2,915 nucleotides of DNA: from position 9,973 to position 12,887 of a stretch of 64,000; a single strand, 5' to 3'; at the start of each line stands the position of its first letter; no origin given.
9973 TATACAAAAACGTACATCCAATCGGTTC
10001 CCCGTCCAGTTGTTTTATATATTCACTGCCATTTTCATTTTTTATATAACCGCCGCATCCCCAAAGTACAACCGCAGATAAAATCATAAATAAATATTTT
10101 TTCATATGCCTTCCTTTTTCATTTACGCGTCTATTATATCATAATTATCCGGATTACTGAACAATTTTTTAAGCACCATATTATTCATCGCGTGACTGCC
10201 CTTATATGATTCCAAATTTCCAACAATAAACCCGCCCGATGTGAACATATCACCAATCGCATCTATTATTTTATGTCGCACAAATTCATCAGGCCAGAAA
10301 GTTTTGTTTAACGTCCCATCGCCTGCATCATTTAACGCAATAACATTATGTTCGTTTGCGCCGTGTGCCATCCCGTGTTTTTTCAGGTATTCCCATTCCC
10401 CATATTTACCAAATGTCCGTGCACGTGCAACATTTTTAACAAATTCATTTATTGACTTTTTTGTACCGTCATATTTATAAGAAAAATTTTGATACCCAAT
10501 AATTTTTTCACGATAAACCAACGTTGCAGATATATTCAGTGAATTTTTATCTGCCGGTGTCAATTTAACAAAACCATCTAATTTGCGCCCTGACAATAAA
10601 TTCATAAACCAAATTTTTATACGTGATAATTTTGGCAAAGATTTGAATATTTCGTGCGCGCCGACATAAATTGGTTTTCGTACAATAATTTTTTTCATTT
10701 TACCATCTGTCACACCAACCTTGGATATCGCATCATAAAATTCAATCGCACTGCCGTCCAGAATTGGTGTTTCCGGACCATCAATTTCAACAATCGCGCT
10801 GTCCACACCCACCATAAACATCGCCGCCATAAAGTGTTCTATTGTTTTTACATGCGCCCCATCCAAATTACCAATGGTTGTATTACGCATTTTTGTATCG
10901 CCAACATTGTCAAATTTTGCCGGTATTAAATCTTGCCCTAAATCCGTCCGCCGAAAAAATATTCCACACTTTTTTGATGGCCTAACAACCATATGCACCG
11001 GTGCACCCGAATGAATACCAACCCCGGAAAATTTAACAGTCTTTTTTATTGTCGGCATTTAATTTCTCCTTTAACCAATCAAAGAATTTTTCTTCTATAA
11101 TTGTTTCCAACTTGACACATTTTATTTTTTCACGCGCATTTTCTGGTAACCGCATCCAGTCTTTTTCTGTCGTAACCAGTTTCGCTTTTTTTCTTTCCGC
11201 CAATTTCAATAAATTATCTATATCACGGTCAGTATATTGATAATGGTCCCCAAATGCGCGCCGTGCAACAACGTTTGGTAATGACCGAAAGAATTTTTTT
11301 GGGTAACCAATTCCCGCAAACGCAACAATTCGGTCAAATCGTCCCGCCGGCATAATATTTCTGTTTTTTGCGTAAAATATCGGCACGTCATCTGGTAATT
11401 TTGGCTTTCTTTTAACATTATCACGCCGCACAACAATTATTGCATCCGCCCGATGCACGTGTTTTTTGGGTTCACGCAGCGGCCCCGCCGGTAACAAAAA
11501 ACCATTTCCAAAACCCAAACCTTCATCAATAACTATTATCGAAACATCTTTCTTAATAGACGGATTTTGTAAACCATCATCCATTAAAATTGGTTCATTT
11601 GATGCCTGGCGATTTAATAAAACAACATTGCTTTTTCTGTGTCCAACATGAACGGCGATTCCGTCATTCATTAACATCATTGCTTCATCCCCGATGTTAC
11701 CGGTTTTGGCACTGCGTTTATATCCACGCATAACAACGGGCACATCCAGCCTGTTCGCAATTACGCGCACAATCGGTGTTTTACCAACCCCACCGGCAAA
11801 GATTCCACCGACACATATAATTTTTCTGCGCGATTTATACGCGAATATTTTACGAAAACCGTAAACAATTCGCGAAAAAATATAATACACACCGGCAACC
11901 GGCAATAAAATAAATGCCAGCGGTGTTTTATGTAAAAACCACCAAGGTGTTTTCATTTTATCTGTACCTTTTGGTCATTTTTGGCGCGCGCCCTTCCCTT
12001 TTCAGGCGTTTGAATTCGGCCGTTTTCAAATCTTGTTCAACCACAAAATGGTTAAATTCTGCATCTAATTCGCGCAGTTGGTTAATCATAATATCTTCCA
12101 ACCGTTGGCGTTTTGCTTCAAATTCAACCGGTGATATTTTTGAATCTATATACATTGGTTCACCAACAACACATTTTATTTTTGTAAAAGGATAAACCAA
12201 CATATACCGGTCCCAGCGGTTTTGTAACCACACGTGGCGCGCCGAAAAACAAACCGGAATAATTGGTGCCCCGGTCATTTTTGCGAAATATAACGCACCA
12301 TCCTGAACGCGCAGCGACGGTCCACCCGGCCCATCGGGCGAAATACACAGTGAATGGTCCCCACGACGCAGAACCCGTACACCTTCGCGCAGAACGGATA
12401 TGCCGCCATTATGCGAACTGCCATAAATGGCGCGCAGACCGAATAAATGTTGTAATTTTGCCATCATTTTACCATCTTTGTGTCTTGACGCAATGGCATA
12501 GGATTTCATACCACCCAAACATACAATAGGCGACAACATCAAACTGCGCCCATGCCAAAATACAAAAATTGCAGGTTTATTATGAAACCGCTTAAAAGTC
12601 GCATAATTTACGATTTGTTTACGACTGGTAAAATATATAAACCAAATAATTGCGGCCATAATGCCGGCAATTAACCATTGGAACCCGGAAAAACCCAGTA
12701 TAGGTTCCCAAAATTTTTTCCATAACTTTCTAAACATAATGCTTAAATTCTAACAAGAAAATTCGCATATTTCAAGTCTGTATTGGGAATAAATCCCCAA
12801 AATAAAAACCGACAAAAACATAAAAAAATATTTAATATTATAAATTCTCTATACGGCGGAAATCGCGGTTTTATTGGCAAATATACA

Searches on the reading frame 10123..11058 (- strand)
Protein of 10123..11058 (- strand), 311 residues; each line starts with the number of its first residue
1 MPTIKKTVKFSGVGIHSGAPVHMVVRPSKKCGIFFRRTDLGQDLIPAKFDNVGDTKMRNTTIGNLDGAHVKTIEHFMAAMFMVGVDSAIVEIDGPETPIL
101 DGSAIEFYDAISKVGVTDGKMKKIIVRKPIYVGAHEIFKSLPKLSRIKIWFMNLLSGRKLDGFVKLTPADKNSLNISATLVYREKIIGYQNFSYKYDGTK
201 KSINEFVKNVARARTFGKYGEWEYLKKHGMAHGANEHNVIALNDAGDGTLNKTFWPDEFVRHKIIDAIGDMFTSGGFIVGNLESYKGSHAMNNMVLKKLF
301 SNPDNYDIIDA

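Call 38: search_protein_families(library=pfam, proteins=[window:10123-11058:-], max_evalue=0.00001)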
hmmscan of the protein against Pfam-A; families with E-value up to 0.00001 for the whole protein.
window:10123-11058:- (311 aa): 1 family
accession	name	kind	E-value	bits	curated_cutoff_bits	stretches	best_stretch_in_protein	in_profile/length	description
PF03331.19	LpxC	-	2.5e-72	244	27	1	3-300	3-267/268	UDP-3-O-acyl N-acetylglycosamine deacetylase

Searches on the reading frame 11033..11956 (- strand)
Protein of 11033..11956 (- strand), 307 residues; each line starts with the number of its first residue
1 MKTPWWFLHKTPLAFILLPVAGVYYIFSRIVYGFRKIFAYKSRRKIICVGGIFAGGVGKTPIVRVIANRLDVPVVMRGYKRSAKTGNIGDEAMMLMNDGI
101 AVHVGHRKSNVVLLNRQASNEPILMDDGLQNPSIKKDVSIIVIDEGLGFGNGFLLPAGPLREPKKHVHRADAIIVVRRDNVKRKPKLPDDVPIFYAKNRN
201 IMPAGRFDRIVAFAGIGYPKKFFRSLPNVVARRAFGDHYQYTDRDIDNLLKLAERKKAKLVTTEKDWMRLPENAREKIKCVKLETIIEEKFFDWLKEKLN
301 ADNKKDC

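Call 38: search_protein_families(library=pfam, proteins=[window:11033-11956:-], max_evalue=0.00001)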
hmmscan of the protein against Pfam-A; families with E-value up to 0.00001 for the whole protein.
window:11033-11956:- (307 aa): 1 family
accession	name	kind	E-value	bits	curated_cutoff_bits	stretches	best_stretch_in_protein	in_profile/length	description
PF02606.20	LpxK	-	2.3e-60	204.9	27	1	14-299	2-327/328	Tetraacyldisaccharide-1-P 4'-kinase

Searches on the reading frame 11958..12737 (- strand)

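Call 38: search_protein_families(library=pfam, proteins=[window:11958-12737:-], max_evalue=0.00001)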
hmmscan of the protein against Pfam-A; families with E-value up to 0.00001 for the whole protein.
window:11958-12737:- (259 aa): 1 family
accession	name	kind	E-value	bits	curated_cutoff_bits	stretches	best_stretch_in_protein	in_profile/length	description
PF04028.18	DUF374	-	6.4e-18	64.5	26.8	1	77-140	6-68/69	Domain of unknown function (DUF374)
